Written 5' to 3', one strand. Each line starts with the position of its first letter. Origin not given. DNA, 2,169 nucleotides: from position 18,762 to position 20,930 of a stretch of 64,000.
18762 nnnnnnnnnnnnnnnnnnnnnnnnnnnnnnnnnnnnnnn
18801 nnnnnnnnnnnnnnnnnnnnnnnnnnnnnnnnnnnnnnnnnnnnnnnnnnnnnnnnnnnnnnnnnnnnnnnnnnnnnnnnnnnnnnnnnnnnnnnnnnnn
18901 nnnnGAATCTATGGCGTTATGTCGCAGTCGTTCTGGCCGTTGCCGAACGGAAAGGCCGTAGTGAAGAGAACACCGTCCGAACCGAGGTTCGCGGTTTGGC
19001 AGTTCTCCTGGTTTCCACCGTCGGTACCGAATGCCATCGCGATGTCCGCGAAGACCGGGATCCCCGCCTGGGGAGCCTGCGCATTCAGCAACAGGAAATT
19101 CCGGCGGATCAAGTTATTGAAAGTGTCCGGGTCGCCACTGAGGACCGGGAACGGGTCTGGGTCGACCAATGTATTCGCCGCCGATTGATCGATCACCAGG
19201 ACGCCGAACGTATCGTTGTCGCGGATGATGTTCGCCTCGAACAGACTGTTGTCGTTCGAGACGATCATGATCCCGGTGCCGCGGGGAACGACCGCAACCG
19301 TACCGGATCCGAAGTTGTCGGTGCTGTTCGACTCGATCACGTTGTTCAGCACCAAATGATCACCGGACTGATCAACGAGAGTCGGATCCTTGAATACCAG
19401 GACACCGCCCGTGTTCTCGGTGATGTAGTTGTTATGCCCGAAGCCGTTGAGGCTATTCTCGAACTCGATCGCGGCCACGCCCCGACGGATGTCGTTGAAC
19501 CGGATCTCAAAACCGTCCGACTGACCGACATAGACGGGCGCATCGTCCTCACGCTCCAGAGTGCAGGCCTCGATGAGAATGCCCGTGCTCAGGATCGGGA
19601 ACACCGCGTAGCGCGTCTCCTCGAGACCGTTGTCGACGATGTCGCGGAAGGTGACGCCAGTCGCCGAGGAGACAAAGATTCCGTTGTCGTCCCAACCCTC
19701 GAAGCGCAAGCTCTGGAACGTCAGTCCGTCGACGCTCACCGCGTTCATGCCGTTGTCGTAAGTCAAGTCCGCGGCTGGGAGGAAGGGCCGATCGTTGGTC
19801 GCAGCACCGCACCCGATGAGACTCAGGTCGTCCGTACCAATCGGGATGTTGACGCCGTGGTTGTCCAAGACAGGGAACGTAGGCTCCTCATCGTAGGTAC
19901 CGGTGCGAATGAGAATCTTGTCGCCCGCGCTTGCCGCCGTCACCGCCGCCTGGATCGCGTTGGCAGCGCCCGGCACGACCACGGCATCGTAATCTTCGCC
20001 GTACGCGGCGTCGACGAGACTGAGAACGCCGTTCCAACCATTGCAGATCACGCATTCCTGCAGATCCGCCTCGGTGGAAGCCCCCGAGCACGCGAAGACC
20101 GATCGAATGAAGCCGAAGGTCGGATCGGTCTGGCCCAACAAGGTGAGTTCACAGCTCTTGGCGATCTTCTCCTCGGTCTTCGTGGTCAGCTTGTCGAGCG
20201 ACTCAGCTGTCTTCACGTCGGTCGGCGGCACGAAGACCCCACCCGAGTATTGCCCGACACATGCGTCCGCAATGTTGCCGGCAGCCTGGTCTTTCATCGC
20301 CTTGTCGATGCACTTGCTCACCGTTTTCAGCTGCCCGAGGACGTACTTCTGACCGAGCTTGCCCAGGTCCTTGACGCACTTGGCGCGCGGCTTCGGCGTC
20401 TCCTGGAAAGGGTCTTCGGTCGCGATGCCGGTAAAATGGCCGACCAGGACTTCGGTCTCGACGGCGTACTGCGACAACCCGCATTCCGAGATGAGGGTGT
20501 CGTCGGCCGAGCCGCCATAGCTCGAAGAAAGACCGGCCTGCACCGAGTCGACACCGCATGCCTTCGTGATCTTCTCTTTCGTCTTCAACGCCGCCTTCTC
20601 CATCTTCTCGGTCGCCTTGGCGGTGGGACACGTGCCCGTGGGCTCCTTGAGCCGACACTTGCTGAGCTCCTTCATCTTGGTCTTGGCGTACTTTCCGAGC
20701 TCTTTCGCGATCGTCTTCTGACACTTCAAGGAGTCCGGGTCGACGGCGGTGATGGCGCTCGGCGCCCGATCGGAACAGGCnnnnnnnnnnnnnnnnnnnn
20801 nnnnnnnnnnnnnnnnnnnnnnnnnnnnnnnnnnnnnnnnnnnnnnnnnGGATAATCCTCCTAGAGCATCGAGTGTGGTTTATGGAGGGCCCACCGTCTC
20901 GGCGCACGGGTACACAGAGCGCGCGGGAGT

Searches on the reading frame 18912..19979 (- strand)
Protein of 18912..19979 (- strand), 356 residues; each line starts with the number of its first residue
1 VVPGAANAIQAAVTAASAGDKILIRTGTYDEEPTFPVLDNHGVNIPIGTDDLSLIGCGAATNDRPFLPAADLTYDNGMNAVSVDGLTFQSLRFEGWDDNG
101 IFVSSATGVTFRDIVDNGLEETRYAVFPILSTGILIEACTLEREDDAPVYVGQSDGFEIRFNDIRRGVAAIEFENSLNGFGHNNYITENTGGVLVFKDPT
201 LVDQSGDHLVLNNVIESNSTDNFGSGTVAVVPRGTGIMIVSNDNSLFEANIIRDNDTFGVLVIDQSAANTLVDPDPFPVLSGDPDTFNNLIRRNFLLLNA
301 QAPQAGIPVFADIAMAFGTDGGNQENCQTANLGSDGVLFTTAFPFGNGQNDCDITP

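Call 48: search_solved_structures(query=window:18912-19979:-, max_evalue=1)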
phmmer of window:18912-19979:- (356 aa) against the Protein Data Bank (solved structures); distinct sequences matched with E-value up to 1: 6.
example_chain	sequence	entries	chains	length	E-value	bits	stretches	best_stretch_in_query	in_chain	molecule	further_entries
2y9w_C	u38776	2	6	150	0.084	15.1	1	178-242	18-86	LECTIN-LIKE FOLD PROTEIN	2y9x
1zkj_A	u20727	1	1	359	0.089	15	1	186-251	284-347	extended-spectrum beta-lactamase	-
5eha_A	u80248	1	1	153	0.092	14.9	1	182-242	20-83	Lectin-like fold protein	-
5f1f_A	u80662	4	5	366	0.094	14.9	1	186-251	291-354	Beta-lactamase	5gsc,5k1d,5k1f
9udy_A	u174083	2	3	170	0.11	14.7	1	182-242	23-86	Lectin-like fold protein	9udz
26ln_A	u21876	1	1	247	0.24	13.6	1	159-222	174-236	Ribosome Inactivating Protein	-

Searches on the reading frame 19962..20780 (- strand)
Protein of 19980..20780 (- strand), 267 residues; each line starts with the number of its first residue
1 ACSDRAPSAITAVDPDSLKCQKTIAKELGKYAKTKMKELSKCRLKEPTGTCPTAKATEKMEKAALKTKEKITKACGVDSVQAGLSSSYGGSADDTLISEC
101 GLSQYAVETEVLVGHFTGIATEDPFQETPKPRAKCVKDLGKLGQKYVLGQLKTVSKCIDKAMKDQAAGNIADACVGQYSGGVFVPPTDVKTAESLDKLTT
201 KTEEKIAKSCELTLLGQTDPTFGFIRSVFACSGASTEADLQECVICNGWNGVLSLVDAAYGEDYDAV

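Call 58: find_homologous_proteins(query=window:19980-20780:-, max_evalue=0.001)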
Query window:19980-20780:- (267 aa): 1 proteins with E <= 0.001 among 612 candidates.
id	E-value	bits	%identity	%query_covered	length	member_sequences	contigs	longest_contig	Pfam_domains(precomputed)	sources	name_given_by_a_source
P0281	7.3e-49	184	42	98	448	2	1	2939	-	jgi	-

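Call 66: predict_structure(alignment_id=A4)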
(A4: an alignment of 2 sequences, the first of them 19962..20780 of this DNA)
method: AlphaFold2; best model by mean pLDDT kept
length: 273 residues; sequences in the alignment: 2
mean_pLDDT: 47.7   pTM: 0.46
mean pLDDT of the five models: 47.7, 44.9, 44.0, 43.5, 41.9
residues with pLDDT >= 90: 0; 70-90: 22; 50-70: 117; < 50: 134
segments of 3 or more residues with pLDDT < 50: 1-13, 78-130, 178-182, 213-273
pLDDT, mean of each block of 10 residues (from residue 1): 34 51 59 61 58 71 70 54 29 27 29 25 34 56 59 65 59 54 61 68 64 36 34 37 38 36 28 24
secondary structure, 60 per line:
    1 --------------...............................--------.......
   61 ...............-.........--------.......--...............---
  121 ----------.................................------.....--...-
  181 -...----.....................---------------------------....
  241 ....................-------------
elements in order: H15-45 H54-75 H77-85 H94-100 H103-117 H131-163 H170-174 E177-179 E182-184 H189-209 H237-260
